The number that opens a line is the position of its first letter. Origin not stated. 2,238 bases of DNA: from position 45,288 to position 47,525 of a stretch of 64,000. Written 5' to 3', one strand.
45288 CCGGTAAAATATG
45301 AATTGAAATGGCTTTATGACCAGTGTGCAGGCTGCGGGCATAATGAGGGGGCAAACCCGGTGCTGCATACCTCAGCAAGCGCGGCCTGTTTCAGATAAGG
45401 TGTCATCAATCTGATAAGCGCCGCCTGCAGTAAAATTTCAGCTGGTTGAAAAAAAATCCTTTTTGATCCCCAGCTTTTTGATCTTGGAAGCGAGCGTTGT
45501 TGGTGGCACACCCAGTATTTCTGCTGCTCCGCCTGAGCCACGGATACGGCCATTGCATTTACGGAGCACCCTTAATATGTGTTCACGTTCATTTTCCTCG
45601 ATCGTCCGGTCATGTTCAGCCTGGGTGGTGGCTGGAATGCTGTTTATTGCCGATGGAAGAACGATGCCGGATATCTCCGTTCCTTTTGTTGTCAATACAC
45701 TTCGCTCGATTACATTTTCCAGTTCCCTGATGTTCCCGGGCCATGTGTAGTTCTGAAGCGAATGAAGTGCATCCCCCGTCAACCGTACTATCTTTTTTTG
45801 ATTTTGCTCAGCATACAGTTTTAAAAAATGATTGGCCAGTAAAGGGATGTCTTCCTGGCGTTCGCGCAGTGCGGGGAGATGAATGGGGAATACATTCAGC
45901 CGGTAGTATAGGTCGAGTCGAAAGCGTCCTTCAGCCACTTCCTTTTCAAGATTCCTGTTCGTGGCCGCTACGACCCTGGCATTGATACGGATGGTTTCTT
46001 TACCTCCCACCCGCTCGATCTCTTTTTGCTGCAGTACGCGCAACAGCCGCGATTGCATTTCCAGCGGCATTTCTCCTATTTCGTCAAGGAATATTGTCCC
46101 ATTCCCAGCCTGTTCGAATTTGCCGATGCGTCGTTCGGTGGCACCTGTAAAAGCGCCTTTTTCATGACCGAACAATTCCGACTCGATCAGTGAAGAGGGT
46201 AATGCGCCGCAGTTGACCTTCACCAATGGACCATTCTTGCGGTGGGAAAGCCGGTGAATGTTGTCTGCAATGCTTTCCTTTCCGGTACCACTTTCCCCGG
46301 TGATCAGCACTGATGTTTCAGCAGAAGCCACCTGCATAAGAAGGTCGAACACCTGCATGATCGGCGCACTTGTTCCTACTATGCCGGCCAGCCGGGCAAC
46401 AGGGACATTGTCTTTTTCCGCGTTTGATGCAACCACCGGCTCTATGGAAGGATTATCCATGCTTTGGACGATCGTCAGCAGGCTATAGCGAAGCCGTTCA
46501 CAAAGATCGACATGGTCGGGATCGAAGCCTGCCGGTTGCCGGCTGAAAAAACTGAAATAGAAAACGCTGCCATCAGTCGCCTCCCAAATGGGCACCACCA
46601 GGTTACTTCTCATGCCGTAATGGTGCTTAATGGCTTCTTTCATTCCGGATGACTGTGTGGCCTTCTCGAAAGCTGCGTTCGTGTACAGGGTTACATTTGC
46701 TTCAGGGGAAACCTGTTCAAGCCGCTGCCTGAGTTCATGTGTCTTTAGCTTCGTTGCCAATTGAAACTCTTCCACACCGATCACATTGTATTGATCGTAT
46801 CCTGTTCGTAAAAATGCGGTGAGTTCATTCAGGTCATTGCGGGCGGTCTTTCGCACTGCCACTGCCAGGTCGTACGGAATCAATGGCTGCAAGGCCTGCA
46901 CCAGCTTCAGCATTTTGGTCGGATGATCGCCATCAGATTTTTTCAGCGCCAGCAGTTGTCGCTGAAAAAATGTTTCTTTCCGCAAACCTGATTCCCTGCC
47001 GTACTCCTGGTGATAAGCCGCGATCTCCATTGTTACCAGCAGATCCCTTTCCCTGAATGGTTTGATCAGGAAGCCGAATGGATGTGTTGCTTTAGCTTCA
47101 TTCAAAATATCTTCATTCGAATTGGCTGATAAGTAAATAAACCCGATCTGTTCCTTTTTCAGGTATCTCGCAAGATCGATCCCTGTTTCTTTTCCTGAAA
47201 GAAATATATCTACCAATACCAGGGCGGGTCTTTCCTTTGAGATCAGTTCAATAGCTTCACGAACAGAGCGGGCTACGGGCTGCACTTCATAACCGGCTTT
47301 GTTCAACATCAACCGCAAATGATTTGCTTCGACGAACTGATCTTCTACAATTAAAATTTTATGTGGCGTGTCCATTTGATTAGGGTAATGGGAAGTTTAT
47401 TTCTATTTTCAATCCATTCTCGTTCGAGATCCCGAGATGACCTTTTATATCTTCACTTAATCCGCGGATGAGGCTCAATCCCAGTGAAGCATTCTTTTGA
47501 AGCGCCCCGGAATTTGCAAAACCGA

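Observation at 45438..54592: Module 2: a rearranged paralogous copy of the kinase/sigma54-activator/hydrolase/isochorismatase unit, plus a porin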

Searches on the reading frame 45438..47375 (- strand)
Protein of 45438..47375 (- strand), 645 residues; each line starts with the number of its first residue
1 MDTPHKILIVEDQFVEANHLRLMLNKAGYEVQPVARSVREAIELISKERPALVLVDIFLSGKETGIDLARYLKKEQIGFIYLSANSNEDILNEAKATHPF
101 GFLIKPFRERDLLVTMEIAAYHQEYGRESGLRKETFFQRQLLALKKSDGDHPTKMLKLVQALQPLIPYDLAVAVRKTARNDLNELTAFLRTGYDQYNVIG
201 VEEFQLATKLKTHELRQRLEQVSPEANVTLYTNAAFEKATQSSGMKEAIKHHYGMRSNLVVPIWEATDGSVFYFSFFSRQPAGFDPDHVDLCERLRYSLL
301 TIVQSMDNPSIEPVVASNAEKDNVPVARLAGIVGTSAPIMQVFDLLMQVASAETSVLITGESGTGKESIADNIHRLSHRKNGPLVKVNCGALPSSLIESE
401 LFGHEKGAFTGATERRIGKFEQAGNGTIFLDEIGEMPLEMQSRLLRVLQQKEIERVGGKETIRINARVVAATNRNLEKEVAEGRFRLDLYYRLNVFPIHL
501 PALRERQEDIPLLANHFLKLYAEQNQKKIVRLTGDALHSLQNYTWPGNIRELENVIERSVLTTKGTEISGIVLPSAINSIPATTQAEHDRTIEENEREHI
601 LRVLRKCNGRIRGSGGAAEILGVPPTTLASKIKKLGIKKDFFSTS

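Call 3: search_protein_families(library=pfam, proteins=[window:45438-47375:-], max_evalue=0.01)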
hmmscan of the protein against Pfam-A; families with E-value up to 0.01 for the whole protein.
window:45438-47375:- (645 aa): 11 families
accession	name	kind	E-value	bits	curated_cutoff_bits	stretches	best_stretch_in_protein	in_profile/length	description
PF00158.32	Sigma54_activat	-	3.9e-72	241.8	20.2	1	332-499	1-168/168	Sigma-54 interaction domain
PF25601.1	AAA_lid_14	-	1.6e-26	92.4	27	1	504-587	1-84/87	AAA+ ATPase lid domain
PF14532.12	Sigma54_activ_2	-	1e-20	74.8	25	1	333-503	1-138/138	Sigma-54 interaction domain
PF00072.30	Response_reg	-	3.1e-16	60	30.2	1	7-114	1-108/111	Response regulator receiver domain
PF07728.20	AAA_5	-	9.5e-08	32.6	22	1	356-476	2-125/139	AAA domain (dynein-related subfamily)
PF02954.25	HTH_8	-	1.4e-06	28.4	22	1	592-635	2-42/42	Bacterial regulatory protein, Fis family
PF00004.35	AAA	-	4e-05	24.5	21.2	1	356-486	1-124/131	ATPase family associated with various cellular activities (AAA)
PF13191.12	AAA_16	-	0.0002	22.3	32.6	1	339-450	9-122/167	AAA ATPase domain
PF01078.27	Mg_chelatase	-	0.00025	21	20.3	0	411-473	93-157/207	Magnesium chelatase, subunit ChlI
PF20720.3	nSTAND3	-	0.00038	20.6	27.2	0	343-374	7-38/155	Novel STAND NTPase 3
PF07724.20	AAA_2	-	0.00044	20.8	27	1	353-481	3-132/166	AAA domain (Cdc48 subfamily)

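Call 10: search_protein_families(library=ncbifam, proteins=[window:45438-47375:-], max_evalue=0.001)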
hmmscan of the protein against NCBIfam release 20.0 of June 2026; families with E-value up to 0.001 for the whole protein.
window:45438-47375:- (645 aa): 79 families (the best 25 are shown)
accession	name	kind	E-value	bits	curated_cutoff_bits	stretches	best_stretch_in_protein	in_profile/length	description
TIGR01817.1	nifA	equivalog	3.4e-110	369.3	528.85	1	323-569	189-434/534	nif-specific transcriptional activator NifA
NF008469.0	PRK11361.1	equivalog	2.8e-108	362.6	714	2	331-637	144-456/461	acetoacetate metabolism transcriptional regulator AtoC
NF041552.1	TF_PrdR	equivalog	4e-108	362.2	795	1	328-634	265-575/577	sigma-54 dependent transcriptional regulator PrdR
TIGR02915.1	PEP_resp_reg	equivalog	2.5e-106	356.2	502.6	1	327-638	136-445/445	PEP-CTERM-box response regulator transcription factor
TIGR01818.1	ntrC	equivalog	2e-105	353.3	558.6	2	322-599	126-402/463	nitrogen regulation protein NR(I)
NF011958.0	PRK15429.1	equivalog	2.3e-105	353.7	830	1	327-640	376-689/692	formate hydrogenlyase transcriptional activator FlhA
NF003451.0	PRK05022.1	equivalog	6.8e-104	348.4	476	1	323-584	183-445/512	nitric oxide reductase transcriptional regulator NorR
NF007689.0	PRK10365.1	equivalog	3.7e-101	339.1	760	2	317-632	127-439/441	sigma-54-dependent response regulator transcription factor ZraR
NF038308.1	RNA_repair_RtcR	equivalog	4.4e-96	322.8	650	1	320-596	170-455/530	RNA repair transcriptional activator RtcR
NF050807.1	TransRegFlbDCaul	equivalog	1.6e-95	320.6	750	1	338-634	126-437/454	sigma-54-dependent transcriptional regulator FlbD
NF041946.1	LuxO_transreg_Vib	equivalog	4.9e-92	309.1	800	2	321-597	124-400/463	quorum-sensing sigma-54 dependent transcriptional regulator LuxO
NF051870.1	NAssimRespRegNtrX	equivalog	3.5e-89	299.7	600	2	330-636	139-451/452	nitrogen assimilation response regulator NtrX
NF041906.1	V4R_TF_MobR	exception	1.2e-88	298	999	1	331-634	233-543/544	phenol degradation transcriptional regulator MobR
TIGR02974.1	phageshock_pspF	equivalog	7e-87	291.8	443.55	1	332-591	1-263/336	phage shock protein operon transcriptional activator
TIGR02329.1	propionate_PrpR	equivalog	3.5e-86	289.9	499.2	1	316-633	198-525/526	propionate catabolism operon regulatory protein PrpR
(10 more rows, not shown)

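Call 52: find_homologous_proteins(query=window:45441-47375:-, max_evalue=1e-50)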
Query window:45441-47375:- (645 aa): 7999 proteins with E <= 1e-50 among 8000 candidates; the best 120 are listed.
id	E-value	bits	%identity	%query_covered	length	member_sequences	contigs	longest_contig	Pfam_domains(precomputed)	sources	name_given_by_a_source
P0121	0.0e+0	1431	100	100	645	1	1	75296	PF00158.33,PF25601.2,PF02954.26,PF14532.13,PF07728.21,PF00072.31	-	-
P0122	0.0e+0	1097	78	100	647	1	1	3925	PF00158.33,PF25601.2,PF02954.26,PF14532.13,PF07728.21,PF00072.31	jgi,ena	-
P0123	0.0e+0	1051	74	100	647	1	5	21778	PF00158.33,PF07724.21,PF25601.2,PF02954.26,PF14532.13,PF07728.21,PF00072.31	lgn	-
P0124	3.6e-268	910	64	100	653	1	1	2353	PF00158.33,PF25601.2,PF02954.26,PF14532.13,PF07728.21,PF00072.31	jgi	jgi:DNA-binding NtrC family response regulator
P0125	6.9e-246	836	59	99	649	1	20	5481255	PF00158.33,PF07724.21,PF25601.2,PF02954.26,PF00004.36,PF14532.13,PF07728.21,PF00072.31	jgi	jgi:DNA-binding NtrC family response regulator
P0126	9.8e-246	835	59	99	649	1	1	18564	PF00158.33,PF07724.21,PF25601.2,PF02954.26,PF00004.36,PF14532.13,PF07728.21,PF00072.31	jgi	-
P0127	2.6e-245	834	60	99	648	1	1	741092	PF00158.33,PF07724.21,PF25601.2,PF02954.26,PF00004.36,PF14532.13,PF07728.21,PF00072.31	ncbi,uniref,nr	ncbi:response regulator [Taibaiella lutea]|uniref:Response regulator n=1 Tax=Taibaiella lutea TaxID=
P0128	2.8e-244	831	59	99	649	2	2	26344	PF00158.33,PF25601.2,PF02954.26,PF00004.36,PF14532.13,PF07728.21,PF00072.31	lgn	-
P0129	4.8e-244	830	59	99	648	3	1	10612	PF00158.33,PF07724.21,PF25601.2,PF02954.26,PF00004.36,PF14532.13,PF07728.21,PF00072.31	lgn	-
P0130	3.8e-242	824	60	99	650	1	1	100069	PF00158.33,PF25601.2,PF02954.26,PF14532.13,PF07728.21,PF00072.31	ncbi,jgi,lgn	ncbi:MAG: sigma 54-interacting response regulator [Taibaiella sp.]|jgi:DNA-binding NtrC family respo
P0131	6.5e-240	816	59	99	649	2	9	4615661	PF00158.33,PF25601.2,PF00004.36,PF14532.13,PF07728.21,PF00072.31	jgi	jgi:DNA-binding NtrC family response regulator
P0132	1.8e-239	815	58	99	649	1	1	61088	PF00158.33,PF07724.21,PF25601.2,PF02954.26,PF00004.36,PF14532.13,PF07728.21,PF00072.31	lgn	-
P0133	2.1e-239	815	59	99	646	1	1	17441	PF00158.33,PF25601.2,PF02954.26,PF14532.13,PF07728.21,PF00072.31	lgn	-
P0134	1.2e-236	805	60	99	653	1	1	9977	PF00158.33,PF25601.2,PF02954.26,PF14532.13,PF07728.21,PF00072.31,PF01078.28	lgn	-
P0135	1.8e-236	805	58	99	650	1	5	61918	PF00158.33,PF25601.2,PF02954.26,PF00004.36,PF14532.13,PF07728.21,PF00072.31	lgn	-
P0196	6.2e-219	747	55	100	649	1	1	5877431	PF00158.33,PF25601.2,PF02954.26,PF00004.36,PF14532.13,PF07728.21,PF00072.31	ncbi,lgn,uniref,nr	ncbi:DNA-binding response regulator [Flavobacterium crocinum]|uniref:DNA-binding response regulator 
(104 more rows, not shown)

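Call 53: find_encoding_contigs(protein=P0123, flank=10000, max_places=2)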
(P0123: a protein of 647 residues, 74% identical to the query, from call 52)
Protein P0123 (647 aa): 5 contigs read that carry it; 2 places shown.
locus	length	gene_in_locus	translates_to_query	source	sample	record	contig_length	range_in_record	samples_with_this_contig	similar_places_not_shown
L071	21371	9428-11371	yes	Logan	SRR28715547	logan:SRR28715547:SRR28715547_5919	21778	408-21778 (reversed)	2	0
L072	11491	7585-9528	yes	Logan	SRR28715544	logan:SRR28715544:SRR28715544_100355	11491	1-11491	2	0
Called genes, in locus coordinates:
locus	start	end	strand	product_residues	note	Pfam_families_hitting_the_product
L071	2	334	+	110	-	?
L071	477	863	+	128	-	-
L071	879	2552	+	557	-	PF00989:PAS (faint), PF13426:PAS_9 (faint), PF08447:PAS_3, PF07730:HisKA_3, PF02518:HATPase_c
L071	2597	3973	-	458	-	PF13372:Alginate_exp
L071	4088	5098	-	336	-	PF00561:Abhydrolase_1, PF12697:Abhydrolase_6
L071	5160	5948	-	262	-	PF12146:Hydrolase_4 (weak), PF12695:Abhydrolase_5 (weak), PF12697:Abhydrolase_6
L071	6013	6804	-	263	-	PF00561:Abhydrolase_1 (faint), PF12697:Abhydrolase_6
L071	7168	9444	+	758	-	PF28559:TPR_SusR (faint), PF07719:TPR_2 (faint), PF13181:TPR_8 (faint), PF13424:TPR_12, PF07568:HisKA_2, PF13581:HATPase_c_2, PF02518:HATPase_c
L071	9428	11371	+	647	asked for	PF00072:Response_reg, PF00158:Sigma54_activat, PF14532:Sigma54_activ_2, PF07724:AAA_2 (weak), PF07728:AAA_5 (weak), PF25601:AAA_lid_14, PF02954:HTH_8 (weak)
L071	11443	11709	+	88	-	-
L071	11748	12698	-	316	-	-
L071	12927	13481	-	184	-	PF01872:RibD_C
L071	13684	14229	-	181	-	PF01872:RibD_C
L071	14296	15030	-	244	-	PF20240:DUF6597, PF12833:HTH_18, PF00165:HTH_AraC (weak)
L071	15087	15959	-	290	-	PF00561:Abhydrolase_1, PF12697:Abhydrolase_6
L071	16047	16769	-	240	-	PF00072:Response_reg, PF04397:LytTR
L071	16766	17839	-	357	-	PF06580:His_kinase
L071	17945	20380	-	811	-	PF13620:CarboxypepD_reg, PF17210:SdrD_B (faint), PF22904:NOMO1-like_2nd (weak), PF00593:TonB_dep_Rec_b-barrel, PF14905:OMP_b-brl_3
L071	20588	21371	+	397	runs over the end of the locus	?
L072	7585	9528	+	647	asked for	PF00072:Response_reg, PF00158:Sigma54_activat, PF14532:Sigma54_activ_2, PF07724:AAA_2 (weak), PF07728:AAA_5 (weak), PF25601:AAA_lid_14, PF02954:HTH_8 (weak)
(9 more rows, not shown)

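Call 54: find_encoding_contigs(protein=P0196, flank=10000, max_places=1)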
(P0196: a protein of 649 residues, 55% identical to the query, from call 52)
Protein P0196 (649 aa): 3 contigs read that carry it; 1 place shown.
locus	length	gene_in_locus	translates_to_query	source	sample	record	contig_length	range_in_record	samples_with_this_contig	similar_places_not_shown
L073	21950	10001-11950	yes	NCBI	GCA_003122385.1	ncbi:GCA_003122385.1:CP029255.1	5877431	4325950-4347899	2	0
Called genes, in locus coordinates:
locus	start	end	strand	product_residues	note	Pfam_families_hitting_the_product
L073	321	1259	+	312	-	PF00903:Glyoxalase, PF13669:Glyoxalase_4 (faint), PF00903:Glyoxalase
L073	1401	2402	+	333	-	PF00044:Gp_dh_N, PF02800:Gp_dh_C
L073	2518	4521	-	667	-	PF12771:SusD-like_2 (weak), PF14322:SusD-like_3, PF07980:SusD_RagB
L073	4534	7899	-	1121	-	PF13620:CarboxypepD_reg, PF13715:CarbopepD_reg_2, PF07715:Plug, PF00593:TonB_dep_Rec_b-barrel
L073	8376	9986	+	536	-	PF07568:HisKA_2, PF13581:HATPase_c_2, PF02518:HATPase_c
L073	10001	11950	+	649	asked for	PF00072:Response_reg, PF02954:HTH_8 (faint), PF00158:Sigma54_activat, PF14532:Sigma54_activ_2, PF00004:AAA (weak), PF07728:AAA_5 (weak), PF25601:AAA_lid_14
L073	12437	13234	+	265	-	PF12697:Abhydrolase_6, PF00561:Abhydrolase_1 (faint)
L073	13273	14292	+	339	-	PF00561:Abhydrolase_1, PF12146:Hydrolase_4 (weak), PF12697:Abhydrolase_6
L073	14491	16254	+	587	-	PF07969:Amidohydro_3, PF01979:Amidohydro_1 (weak)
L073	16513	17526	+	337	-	PF00753:Lactamase_B (weak)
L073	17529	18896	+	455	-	PF13372:Alginate_exp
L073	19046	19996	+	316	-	PF01522:Polysacc_deac_1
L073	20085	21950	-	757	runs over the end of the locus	PF00141:peroxidase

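Call 59: search_solved_structures(query=L071:5160-5945:-, max_evalue=0.001)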
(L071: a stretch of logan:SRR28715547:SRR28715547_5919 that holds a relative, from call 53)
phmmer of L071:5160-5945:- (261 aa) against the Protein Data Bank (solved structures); distinct sequences matched with E-value up to 0.001: 9.
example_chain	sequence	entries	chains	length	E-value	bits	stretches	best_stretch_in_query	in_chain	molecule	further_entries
8hfw_A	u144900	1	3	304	3.7e-06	29.9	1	89-257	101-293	Alpha/beta fold hydrolase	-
8sni_A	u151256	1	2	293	9.7e-06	28.5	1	6-130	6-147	(S)-hydroxynitrile lyase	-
5y57_A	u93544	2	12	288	3.3e-05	26.8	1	35-252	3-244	Pyrethroid hydrolase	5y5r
5y5v_A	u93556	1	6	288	8.7e-05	25.4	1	35-252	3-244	Pyrethroid hydrolase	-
1y7h_A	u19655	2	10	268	0.00013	24.9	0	36-133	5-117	salicylic acid-binding protein 2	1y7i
1xkl_A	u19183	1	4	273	0.00014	24.8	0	36-133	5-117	salicylic acid-binding protein 2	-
6tj2_A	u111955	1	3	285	0.00032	23.6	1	27-133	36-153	Alpha/beta hydrolase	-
5y51_A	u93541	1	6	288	0.00037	23.3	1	35-124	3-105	Pyrethroid hydrolase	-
9clr_A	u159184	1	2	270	0.00094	22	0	37-130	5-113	Seventy-one-substitution variants of hydroxynitrile lyase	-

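Call 67: search_protein_families(library=pfam, proteins=[L073:16513-17526:+], max_evalue=1)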
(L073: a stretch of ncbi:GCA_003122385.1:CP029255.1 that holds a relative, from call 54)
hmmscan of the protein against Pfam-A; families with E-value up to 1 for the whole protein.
L073:16513-17526:+ (337 aa): 1 family
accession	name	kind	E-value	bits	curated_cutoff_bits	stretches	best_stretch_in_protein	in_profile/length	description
PF00753.33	Lactamase_B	-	2.1e-06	28.3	22.7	1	67-130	4-67/196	Metallo-beta-lactamase superfamily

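Call 74: predict_structure(alignment_id=A3)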
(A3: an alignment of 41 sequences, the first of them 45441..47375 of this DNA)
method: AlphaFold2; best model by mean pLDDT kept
length: 645 residues; sequences in the alignment: 41
mean_pLDDT: 70.8   pTM: 0.51
mean pLDDT of the five models: 70.8, 69.1, 69.0, 66.7, 62.9
residues with pLDDT >= 90: 69; 70-90: 310; 50-70: 155; < 50: 111
segments of 3 or more residues with pLDDT < 50: 1-3, 311-332, 348-354, 400-414, 451-458, 467-498, 576-592, 643-645
pLDDT, mean of each block of 10 residues (from residue 1): 69 89 86 92 92 87 88 86 68 73 69 66 62 75 77 88 85 85 84 70 83 85 84 91 89 89 81 89 84 86 74 37 30 55 53 49 62 62 70 59 43 53 66 65 63 47 47 43 38 42 72 83 84 85 72 84 84 56 41 65 79 80 79 71 45
secondary structure, 60 per line:
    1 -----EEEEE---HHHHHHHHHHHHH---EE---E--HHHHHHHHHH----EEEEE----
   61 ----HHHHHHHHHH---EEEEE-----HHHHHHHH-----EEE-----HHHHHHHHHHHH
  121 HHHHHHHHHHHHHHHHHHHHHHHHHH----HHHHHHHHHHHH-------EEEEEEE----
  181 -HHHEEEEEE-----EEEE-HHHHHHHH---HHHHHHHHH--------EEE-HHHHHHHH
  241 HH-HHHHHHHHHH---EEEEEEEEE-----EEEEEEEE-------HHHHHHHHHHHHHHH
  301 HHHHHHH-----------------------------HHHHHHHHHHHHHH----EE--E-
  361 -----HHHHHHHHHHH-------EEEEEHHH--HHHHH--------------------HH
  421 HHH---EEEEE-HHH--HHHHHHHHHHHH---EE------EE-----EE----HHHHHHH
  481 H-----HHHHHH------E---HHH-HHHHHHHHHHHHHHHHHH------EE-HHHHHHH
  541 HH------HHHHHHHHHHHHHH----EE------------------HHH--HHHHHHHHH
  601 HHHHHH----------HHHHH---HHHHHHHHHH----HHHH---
elements in order: E6-10 H14-26 H38-47 E52-56 H65-74 E78-82 H88-95 E101-103 H109-146 H151-162 E170-176 E185-190 E196-199 H201-208 H212-220 E229-231 H233-242 H244-253 E257-265 E271-278 H286-307 H337-350 H366-376 E384-388 H394-398 H419-423 E427-431 H438-449 H474-481 H487-492 H507-524 H534-542 H549-562 H592-606 H617-621 H625-634 H639-642

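Call 76: fold_search(model_id=the predicted structure, library=pdb)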
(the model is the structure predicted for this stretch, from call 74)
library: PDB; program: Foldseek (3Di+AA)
matches with E <= 10: 1742; with E <= 0.001: 594
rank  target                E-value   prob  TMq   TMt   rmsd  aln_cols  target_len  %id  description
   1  5m7o_B                2.3e-23  1.00  0.33  0.47  15.9       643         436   24  Crystal structure of NtrX from Brucella abortus processed with the CrystalDirect automated mounting and cryo-cooling t (released 2017-01-25)
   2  1ny5_B                8.3e-23  1.00  0.32  0.52  15.7       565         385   28  Crystal structure of sigm54 activator (AAA+ ATPase) in the inactive state (released 2003-11-11)
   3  5m7p_B                9.6e-23  1.00  0.33  0.47  16.1       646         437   24  Crystal structure of NtrX from Brucella abortus in complex with ADP processed with the CrystalDirect automated mountin (released 2017-01-25)
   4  1ny5_A                1.1e-22  1.00  0.32  0.52  15.9       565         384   27  Crystal structure of sigm54 activator (AAA+ ATPase) in the inactive state (released 2003-11-11)
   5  5m7p_A                7.5e-22  1.00  0.32  0.45  15.4       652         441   23  Crystal structure of NtrX from Brucella abortus in complex with ADP processed with the CrystalDirect automated mountin (released 2017-01-25)
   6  5m7o_A                8.7e-22  1.00  0.33  0.46  16.9       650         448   24  Crystal structure of NtrX from Brucella abortus processed with the CrystalDirect automated mounting and cryo-cooling t (released 2017-01-25)
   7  5m7n_A                1.1e-21  1.00  0.32  0.45  17.2       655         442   23  Crystal structure of NtrX from Brucella abortus in complex with ATP processed with the CrystalDirect automated mountin (released 2017-01-25)
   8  5m7n_B                7.5e-21  1.00  0.32  0.47  16.8       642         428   24  Crystal structure of NtrX from Brucella abortus in complex with ATP processed with the CrystalDirect automated mountin (released 2017-01-25)
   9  3dzd_A                9.2e-21  1.00  0.32  0.54  13.7       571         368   26  Crystal structure of sigma54 activator NTRC4 in the inactive state (released 2008-11-25)
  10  4l4u                  1.2e-20  1.00  0.32  0.50  14.9       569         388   27  Crystal structure of construct containing A. aeolicus NtrC1 receiver, central and DNA binding domains (released 2013-08-28)
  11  5ep0                  1.5e-19  1.00  0.33  0.54  17.6       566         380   27  Quorum-Sensing Signal Integrator LuxO - Receiver+Catalytic Domains (released 2016-04-20)
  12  6iy8_B                5.5e-19  1.00  0.32  0.44  30.5       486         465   31  DmpR-phenol complex of Pseudomonas putida (released 2020-06-10)
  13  1ojl_D                2.0e-18  1.00  0.34  0.69  17.8       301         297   49  Crystal structure of a sigma54-activator suggests the mechanism for the conformational switch necessary for sigma54 bi (released 2005-05-19)
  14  4lzz_W                1.3e-17  1.00  0.32  0.77   4.7       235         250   50  Nucleotide-induced asymmetry within atpase activator ring drives s54-RNAP interaction and ATP hydrolysis (released 2013-12-04)
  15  8p53_C                1.3e-17  1.00  0.32  0.52  16.4       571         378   27  Cryo-EM structure of the c-di-GMP-free FleQ-FleN master regulator complex of P. aeruginosa (released 2023-12-13)
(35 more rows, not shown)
